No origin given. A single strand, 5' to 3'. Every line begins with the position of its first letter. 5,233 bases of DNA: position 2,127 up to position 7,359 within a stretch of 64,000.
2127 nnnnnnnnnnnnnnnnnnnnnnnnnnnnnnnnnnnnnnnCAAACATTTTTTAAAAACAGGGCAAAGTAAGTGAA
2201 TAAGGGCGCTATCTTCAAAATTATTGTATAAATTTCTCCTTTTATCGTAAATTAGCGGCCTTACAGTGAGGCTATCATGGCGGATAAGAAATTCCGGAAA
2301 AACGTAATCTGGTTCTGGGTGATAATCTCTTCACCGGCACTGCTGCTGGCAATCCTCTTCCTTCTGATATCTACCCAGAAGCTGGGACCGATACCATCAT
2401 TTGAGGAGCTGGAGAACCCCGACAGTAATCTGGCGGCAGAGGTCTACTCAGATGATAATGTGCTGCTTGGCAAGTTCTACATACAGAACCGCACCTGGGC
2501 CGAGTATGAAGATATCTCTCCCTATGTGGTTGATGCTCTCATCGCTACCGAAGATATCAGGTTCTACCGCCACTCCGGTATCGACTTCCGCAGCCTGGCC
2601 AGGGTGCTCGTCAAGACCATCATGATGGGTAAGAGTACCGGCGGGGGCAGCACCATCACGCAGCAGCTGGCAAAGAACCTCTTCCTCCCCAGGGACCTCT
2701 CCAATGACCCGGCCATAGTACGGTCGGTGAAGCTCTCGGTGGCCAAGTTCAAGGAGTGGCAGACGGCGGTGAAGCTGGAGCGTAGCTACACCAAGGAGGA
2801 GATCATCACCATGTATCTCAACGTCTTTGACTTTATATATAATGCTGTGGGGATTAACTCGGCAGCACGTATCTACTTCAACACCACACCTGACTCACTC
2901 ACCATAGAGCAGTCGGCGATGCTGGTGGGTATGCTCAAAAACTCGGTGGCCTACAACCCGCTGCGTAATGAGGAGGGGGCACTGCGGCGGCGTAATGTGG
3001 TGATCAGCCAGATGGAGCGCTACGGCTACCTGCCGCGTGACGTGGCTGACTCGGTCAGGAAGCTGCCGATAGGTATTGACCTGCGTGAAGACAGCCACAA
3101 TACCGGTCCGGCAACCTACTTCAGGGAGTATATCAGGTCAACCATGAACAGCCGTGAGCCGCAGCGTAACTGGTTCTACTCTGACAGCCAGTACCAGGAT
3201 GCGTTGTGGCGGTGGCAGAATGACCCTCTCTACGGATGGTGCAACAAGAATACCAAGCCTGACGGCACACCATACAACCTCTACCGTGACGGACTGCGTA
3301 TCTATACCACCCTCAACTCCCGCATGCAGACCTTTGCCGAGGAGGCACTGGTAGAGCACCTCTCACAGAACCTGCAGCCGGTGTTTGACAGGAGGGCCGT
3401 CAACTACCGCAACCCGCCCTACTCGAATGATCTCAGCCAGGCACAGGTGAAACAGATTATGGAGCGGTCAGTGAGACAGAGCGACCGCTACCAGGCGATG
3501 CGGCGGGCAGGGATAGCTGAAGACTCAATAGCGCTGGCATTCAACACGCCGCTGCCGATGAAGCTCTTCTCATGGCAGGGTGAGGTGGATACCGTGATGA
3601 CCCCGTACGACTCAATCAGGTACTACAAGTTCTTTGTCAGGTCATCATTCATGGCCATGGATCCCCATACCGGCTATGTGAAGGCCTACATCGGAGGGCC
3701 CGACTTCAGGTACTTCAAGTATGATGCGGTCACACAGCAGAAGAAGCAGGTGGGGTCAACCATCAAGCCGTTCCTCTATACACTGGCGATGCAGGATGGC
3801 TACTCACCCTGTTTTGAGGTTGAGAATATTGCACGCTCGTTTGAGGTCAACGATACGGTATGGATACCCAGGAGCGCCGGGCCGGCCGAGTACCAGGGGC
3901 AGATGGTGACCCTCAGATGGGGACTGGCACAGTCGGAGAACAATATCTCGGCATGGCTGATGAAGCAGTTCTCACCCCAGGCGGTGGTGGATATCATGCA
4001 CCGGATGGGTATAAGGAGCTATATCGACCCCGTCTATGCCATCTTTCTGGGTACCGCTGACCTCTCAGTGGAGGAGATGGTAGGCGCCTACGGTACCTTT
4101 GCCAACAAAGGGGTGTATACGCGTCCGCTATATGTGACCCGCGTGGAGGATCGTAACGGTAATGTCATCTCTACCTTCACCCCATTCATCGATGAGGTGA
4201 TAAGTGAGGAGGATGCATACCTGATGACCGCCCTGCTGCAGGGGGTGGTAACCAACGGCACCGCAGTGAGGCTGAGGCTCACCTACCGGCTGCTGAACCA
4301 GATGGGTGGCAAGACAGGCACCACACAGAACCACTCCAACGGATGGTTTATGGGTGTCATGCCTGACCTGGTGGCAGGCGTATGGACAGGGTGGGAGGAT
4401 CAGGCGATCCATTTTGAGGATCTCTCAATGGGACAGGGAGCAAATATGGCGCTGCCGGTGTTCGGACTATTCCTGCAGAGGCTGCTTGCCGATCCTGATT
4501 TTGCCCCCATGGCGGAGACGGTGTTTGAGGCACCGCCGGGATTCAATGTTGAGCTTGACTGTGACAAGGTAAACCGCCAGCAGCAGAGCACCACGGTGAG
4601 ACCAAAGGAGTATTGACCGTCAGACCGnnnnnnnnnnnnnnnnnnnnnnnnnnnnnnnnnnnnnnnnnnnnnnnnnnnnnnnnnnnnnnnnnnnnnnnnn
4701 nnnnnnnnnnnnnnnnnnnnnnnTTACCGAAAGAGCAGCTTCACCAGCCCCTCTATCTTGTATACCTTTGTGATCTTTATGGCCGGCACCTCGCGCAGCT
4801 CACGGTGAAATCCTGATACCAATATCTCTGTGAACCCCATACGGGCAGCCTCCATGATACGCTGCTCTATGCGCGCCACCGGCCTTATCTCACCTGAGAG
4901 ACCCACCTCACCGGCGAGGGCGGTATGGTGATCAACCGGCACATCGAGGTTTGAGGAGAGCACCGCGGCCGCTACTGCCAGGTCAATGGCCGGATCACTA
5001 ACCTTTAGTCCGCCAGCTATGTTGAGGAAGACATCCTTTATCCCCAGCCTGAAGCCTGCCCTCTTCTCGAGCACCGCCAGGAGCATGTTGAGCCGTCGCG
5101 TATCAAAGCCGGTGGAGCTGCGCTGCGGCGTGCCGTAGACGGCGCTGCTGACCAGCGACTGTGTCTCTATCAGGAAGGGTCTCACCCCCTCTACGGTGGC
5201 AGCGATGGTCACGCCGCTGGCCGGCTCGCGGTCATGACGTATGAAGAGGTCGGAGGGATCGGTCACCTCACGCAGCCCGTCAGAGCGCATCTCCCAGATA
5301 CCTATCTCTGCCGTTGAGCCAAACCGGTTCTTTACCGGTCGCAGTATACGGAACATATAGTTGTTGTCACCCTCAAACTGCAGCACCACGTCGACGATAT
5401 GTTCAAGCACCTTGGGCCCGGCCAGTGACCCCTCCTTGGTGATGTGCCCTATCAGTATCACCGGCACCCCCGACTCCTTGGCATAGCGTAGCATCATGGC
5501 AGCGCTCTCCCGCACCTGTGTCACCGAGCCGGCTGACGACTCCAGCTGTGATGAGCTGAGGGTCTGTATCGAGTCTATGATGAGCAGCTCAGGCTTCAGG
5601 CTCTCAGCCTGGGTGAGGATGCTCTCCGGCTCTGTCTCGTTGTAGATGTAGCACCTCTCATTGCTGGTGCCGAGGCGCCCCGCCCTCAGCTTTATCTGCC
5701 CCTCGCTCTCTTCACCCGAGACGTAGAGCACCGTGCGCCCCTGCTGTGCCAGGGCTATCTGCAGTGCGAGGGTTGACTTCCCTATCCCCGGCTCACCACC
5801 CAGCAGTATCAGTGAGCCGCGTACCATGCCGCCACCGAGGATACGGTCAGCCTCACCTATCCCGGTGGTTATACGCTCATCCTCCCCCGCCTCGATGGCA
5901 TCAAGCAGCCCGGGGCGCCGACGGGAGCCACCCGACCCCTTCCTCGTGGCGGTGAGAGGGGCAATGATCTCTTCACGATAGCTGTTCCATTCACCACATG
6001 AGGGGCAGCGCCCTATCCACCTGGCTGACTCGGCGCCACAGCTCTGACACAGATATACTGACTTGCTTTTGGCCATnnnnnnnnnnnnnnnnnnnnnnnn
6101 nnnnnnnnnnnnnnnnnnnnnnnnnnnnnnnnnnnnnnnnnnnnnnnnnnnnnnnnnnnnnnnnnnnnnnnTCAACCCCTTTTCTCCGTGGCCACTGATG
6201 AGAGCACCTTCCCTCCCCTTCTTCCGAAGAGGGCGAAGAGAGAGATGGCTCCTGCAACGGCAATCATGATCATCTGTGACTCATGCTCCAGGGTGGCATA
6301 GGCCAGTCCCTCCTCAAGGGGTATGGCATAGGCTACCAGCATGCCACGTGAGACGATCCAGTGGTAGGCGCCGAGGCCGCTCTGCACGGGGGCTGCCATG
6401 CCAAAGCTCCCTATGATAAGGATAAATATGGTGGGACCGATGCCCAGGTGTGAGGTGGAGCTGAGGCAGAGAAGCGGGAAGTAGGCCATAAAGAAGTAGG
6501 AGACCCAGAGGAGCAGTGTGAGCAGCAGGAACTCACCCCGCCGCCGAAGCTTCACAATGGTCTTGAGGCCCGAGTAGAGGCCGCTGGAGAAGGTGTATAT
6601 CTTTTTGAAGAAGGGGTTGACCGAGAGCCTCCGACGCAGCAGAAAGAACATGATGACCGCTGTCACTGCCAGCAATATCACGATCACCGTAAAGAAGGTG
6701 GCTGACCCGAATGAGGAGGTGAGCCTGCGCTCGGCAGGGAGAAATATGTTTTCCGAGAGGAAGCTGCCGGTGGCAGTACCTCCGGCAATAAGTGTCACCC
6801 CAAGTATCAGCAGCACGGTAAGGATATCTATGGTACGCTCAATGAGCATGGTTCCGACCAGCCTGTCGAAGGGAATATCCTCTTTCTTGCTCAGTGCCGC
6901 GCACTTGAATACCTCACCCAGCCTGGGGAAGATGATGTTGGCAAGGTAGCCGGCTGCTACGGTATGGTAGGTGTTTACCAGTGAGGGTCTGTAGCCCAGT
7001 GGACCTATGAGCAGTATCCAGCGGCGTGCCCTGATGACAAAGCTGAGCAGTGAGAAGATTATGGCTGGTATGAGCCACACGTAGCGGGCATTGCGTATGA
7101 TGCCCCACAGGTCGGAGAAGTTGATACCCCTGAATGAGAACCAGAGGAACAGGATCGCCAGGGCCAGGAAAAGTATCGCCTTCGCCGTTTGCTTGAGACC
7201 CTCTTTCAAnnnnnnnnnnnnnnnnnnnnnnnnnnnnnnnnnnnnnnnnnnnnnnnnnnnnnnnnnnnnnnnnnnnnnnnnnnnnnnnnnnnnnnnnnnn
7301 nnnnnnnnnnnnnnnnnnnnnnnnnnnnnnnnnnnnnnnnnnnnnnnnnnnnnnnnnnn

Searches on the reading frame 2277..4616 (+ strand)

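Call 34: search_protein_families(library=pfam, proteins=[window:2277-4616:+], max_evalue=0.00001)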
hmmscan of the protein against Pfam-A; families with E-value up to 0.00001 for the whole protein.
window:2277-4616:+ (779 aa): 2 families
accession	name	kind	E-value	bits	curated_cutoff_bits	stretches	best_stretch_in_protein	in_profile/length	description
PF00912.28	Transgly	-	8.3e-55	185.4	27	1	64-246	5-177/178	Transglycosylase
PF00905.27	Transpeptidase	-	2.1e-20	73.6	22.1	1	457-696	2-266/299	Penicillin binding protein transpeptidase domain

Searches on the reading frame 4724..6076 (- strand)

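Call 34: search_protein_families(library=pfam, proteins=[window:4724-6076:-], max_evalue=0.00001)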
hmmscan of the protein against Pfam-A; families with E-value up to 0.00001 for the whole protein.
window:4724-6076:- (450 aa): 8 families
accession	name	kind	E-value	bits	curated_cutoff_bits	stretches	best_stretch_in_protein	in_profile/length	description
PF06745.19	ATPase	-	2.9e-17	63.3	26.6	1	70-138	2-73/231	KaiC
PF13481.12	AAA_25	-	4.5e-14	53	27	1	75-216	21-194/195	AAA domain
PF18073.7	Zn_ribbon_LapB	-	1.1e-10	41.4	25.7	1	8-33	1-26/28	Rubredoxin metal binding domain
PF13541.12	ChlI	-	2.2e-10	40.9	27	1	338-421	35-118/121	Subunit ChlI of Mg-chelatase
PF03796.21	DnaB_C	-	1.7e-09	37.9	27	0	69-131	2-66/255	DnaB-like helicase C terminal domain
PF05362.19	Lon_C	-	1.2e-07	32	21.1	1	361-433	109-182/205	Lon protease (S16) C-terminal proteolytic domain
PF00004.35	AAA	-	6.7e-07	30.3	21.2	1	90-210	1-106/131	ATPase family associated with various cellular activities (AAA)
PF13401.12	AAA_22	-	7.1e-07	30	27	1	88-211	6-123/130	AAA domain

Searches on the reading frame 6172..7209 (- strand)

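Call 34: search_protein_families(library=pfam, proteins=[window:6172-7209:-], max_evalue=0.00001)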
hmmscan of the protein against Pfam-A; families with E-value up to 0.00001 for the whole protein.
window:6172-7209:- (345 aa): 1 family
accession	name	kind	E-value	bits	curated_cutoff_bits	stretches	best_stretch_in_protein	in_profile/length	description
PF03706.18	LPG_synthase_TM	-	2.2e-35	123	33.4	1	13-320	3-302/302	Lysylphosphatidylglycerol synthase TM region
